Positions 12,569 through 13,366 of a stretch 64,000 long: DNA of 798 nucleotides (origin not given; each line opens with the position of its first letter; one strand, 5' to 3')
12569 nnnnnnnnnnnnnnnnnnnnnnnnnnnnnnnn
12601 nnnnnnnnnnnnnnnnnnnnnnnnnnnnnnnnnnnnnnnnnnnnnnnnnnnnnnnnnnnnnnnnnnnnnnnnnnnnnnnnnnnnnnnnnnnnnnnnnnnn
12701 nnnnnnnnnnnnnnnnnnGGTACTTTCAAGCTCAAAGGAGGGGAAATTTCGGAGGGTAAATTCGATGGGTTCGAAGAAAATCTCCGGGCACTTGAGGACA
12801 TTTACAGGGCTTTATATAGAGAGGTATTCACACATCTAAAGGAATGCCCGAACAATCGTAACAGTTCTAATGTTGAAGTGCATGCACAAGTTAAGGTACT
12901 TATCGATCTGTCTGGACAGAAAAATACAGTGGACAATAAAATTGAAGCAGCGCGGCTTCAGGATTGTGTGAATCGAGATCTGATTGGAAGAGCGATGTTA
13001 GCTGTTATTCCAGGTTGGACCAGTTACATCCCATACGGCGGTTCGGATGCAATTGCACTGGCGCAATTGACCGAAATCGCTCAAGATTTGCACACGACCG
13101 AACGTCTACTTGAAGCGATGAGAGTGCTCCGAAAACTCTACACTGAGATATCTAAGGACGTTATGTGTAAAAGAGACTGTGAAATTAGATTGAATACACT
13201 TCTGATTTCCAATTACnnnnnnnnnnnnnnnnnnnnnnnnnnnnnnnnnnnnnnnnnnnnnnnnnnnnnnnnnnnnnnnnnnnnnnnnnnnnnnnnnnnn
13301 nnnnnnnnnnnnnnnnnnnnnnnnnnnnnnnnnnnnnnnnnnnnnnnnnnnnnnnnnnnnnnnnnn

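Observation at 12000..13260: Sharp AT-shift in the last ~1.2 kb of the 9827 gene: possibly a swapped-in C-terminal region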

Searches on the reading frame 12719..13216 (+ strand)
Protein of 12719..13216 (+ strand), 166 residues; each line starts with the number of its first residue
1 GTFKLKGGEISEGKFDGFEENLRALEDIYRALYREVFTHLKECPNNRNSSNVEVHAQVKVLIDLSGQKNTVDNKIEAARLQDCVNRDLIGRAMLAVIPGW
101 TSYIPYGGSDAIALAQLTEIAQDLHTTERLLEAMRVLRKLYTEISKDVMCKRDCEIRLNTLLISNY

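Call 35: search_protein_representatives(protein=window:12719-13216:+)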
Query: 166 residues. Proteins with E-value up to 0.001 (for the whole library): 10; up to 1e-10: 8; up to 1e-30: 2. The best 10 are listed.
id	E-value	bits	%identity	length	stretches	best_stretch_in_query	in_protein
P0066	7.1e-103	357.5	100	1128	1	1-166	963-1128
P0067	1.6e-31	125.7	39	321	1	2-161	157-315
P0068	4.1e-20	88.7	35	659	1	3-158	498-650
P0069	1.8e-19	86.6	36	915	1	1-160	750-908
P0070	2.6e-17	79.6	41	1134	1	3-161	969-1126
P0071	1.8e-13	67.1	32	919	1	1-158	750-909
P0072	4.7e-13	65.8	27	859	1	3-162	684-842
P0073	5.4e-12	62.3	30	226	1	2-160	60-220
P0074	1.3e-07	48.1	31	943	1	1-148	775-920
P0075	1.9e-04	37.8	29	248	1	9-106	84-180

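Call 41: find_homologous_proteins(query=A3, max_evalue=0.001)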
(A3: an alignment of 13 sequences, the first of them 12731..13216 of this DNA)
Query A3 (13 sequences): 4539 candidates shared short words with the query, none scored E <= 0.001.

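Call 66: search_solved_structures(query=A3, max_evalue=10)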
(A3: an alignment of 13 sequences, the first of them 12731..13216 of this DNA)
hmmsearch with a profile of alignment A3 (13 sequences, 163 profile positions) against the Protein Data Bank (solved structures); distinct sequences matched with E-value up to 10: 14.
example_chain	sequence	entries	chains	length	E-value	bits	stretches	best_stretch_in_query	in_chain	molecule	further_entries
9ugr_A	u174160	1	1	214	0.00036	23.9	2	107-157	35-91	Syn-F4-Link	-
2z3q_A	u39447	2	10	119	0.023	18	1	108-153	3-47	Interleukin-15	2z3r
1orj_A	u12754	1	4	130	0.029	17.7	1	107-142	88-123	flagellar protein FliS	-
8h7c_A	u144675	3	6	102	0.039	17.3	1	106-157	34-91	De novo ferric enterobactin esterase Syn-F4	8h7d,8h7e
1ory_A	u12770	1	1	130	0.042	17.2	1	106-142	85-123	flagellar protein FliS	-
4gs7_A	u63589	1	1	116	0.075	16.4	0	111-153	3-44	Interleukin-15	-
2xqb_A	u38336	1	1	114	0.11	15.9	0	47-91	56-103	INTERLEUKIN 15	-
4iwb_A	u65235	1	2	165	0.11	15.8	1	107-142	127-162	FliC, FliS chimera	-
23wo_A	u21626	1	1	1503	0.14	15.5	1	79-159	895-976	DP221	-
23wn_A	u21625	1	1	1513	0.14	15.5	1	79-159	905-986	DP622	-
23wm_A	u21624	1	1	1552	0.15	15.4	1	79-159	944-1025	PP507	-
6w2r_A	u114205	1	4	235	0.55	13.6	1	100-138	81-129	Junction 19 DHR54-DHR79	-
2jua_A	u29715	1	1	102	0.55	13.6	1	107-143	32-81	de novo protein S836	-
6kos_A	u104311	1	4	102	3.3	11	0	122-158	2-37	SUWA (Super WA20)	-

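Call 67: search_protein_families(library=pfam, alignment_id=A3, max_evalue=1)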
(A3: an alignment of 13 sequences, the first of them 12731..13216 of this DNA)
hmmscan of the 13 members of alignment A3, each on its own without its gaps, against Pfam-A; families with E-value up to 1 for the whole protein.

A. member 1, window:12731-13216:+ (162 aa): 0 families

B. families by the number of members that match (of 13 scanned): 15 families
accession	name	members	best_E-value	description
PF11181.13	YflT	1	0.0093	Heat induced stress protein YflT domain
PF24414.1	DUF7547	1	0.015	Family of unknown function (DUF7547)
PF18052.6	Rx_N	1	0.017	Rx N-terminal domain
PF08910.15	Aida_N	1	0.022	Aida N-terminus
PF18688.6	DUF5638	1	0.04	Family of unknown function (DUF5638)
PF00727.23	IL4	1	0.05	Interleukin 4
PF03599.22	CdhD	1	0.064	CO dehydrogenase/acetyl-CoA synthase delta subunit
PF08958.15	DUF1871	1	0.065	Domain of unknown function (DUF1871)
PF06148.17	COG2_N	1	0.065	COG2 N-terminal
PF18515.6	Rh5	1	0.069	Rh5 coiled-coil domain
PF18731.6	HEPN_Swt1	1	0.14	Swt1-like HEPN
PF14426.11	Imm2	1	0.17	Immunity protein Imm2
PF21928.1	XLF_CC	1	0.19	XLF protein coiled-coil region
PF13561.12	adh_short_C2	1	0.23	Enoyl-(Acyl carrier protein) reductase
PF07303.18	Occludin_ELL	1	0.3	Occludin homology domain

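Call 71: find_encoding_contigs(protein=P0069, flank=8000, max_places=3)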
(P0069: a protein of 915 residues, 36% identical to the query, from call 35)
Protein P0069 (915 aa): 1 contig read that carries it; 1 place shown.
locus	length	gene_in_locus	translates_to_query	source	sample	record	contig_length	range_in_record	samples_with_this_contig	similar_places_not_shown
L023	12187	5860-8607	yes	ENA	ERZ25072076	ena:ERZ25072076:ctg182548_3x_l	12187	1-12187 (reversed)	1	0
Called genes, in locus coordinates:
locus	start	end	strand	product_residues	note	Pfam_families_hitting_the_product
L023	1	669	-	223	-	?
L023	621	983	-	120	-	PF00872:Transposase_mut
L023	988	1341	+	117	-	-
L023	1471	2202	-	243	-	-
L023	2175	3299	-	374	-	-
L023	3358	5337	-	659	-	PF00069:Pkinase, PF07714:PK_Tyr_Ser-Thr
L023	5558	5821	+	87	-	-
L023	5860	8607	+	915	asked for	PF16656:Pur_ac_phosph_N (faint), PF00041:fn3, PF25059:FN3_DSCAM-DSCAML_C (faint), PF25523:Ig_RIMBP2 (faint), PF28033:Fn3_ROS1 (faint), PF00041:fn3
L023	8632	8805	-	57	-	-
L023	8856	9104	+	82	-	-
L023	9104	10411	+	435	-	PF00188:CAP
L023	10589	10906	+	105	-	-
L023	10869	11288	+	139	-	PF02452:PemK_toxin (weak)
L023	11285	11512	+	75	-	PF02604:PhdYeFM_antitox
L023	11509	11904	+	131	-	PF01850:PIN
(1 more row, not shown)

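Call 72: find_encoding_contigs(protein=P0066, flank=10000, max_places=3)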
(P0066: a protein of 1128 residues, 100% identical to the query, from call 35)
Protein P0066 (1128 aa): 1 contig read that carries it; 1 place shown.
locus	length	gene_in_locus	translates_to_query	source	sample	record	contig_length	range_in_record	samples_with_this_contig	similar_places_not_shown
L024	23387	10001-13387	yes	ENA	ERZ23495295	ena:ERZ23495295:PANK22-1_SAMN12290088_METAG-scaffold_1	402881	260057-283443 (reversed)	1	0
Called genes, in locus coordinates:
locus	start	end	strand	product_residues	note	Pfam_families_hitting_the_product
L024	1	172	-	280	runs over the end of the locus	PF01040:UbiA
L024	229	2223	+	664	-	PF03190:Thioredox_DsbH, PF13899:Thioredoxin_7, PF13098:Thioredoxin_2 (faint)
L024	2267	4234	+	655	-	PF04311:DUF459, PF25390:WD40_RLD, PF13540:RCC1_2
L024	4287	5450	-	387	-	PF00581:Rhodanese, PF00899:ThiF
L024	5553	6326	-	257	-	PF02146:SIR2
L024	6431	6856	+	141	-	-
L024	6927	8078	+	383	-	-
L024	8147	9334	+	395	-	-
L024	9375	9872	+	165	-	PF07291:MauE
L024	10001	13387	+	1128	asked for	PF25275:Golvesin_C (weak), PF25059:FN3_DSCAM-DSCAML_C (faint), PF00041:fn3 (weak), PF28033:Fn3_ROS1 (faint), PF00041:fn3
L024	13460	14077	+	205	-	-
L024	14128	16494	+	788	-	PF00041:fn3, PF25059:FN3_DSCAM-DSCAML_C (weak)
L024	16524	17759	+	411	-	PF00188:CAP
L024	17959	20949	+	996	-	-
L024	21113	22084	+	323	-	PF01909:NTP_transf_2, PF03445:DUF294 (faint), PF18765:Polbeta, PF05168:HEPN (weak)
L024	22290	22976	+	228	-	PF05685:Uma2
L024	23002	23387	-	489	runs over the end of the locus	PF02789:Peptidase_M17_N, PF00883:Peptidase_M17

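Call 88: find_encoding_contigs(protein=P0067, flank=6000, max_places=3)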
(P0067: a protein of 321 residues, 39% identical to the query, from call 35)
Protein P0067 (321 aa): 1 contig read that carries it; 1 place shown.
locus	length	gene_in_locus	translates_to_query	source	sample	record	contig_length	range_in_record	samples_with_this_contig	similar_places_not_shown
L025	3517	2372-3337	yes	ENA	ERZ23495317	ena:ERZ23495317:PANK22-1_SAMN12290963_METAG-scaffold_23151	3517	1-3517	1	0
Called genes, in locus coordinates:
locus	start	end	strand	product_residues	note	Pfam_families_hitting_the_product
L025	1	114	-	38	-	?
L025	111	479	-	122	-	-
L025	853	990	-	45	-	-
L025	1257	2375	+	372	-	-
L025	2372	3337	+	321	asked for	PF18836:B_solenoid_ydck (faint)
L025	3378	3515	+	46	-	?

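Call 89: find_encoding_contigs(protein=P0075, flank=6000, max_places=3)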
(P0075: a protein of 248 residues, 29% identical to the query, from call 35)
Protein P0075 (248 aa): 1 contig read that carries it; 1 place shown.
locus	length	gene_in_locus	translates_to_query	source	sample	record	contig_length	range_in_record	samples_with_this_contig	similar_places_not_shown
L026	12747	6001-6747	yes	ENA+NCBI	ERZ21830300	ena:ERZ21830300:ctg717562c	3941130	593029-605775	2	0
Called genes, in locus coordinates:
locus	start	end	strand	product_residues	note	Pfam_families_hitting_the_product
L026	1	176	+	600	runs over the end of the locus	PF00005:ABC_tran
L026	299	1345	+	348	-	PF02653:BPD_transp_2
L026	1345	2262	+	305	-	PF02653:BPD_transp_2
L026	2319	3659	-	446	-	PF13657:Couple_hipA, PF07804:HipA_C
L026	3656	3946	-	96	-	PF13560:HTH_31, PF01381:HTH_3 (weak)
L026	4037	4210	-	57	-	-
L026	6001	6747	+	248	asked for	-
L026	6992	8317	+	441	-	PF00930:DPPIV_N (faint), PF26549:Tricorn_N (faint), PF26550:Tricorn_2nd (faint), PF07676:PD40 (weak)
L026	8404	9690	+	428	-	PF13173:AAA_14, PF13635:DUF4143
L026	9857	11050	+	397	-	PF13173:AAA_14, PF13635:DUF4143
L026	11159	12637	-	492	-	PF05221:AdoHcyase, PF00670:AdoHcyase_NAD, PF02826:2-Hacid_dh_C (weak)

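Call 100: find_related_loci(query=A6, collection=viral_contigs, flank=8000)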
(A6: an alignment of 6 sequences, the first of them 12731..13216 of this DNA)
Query A6 (162 aa) in viral_contigs; peptide patterns used: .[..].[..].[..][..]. (x = any residue, [..] = any of these).
43 stretches matched a pattern, but none encodes a relative of the query by tblastn (E <= 1e-3).

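Call 101: find_related_loci(query=A6, collection=metagenome_contigs, flank=6000)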
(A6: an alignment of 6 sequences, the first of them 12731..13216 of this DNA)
Query A6 (162 aa) in metagenome_contigs; peptide patterns used: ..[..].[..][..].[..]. (x = any residue, [..] = any of these).
157 stretches matched a pattern, but none encodes a relative of the query by tblastn (E <= 1e-3).
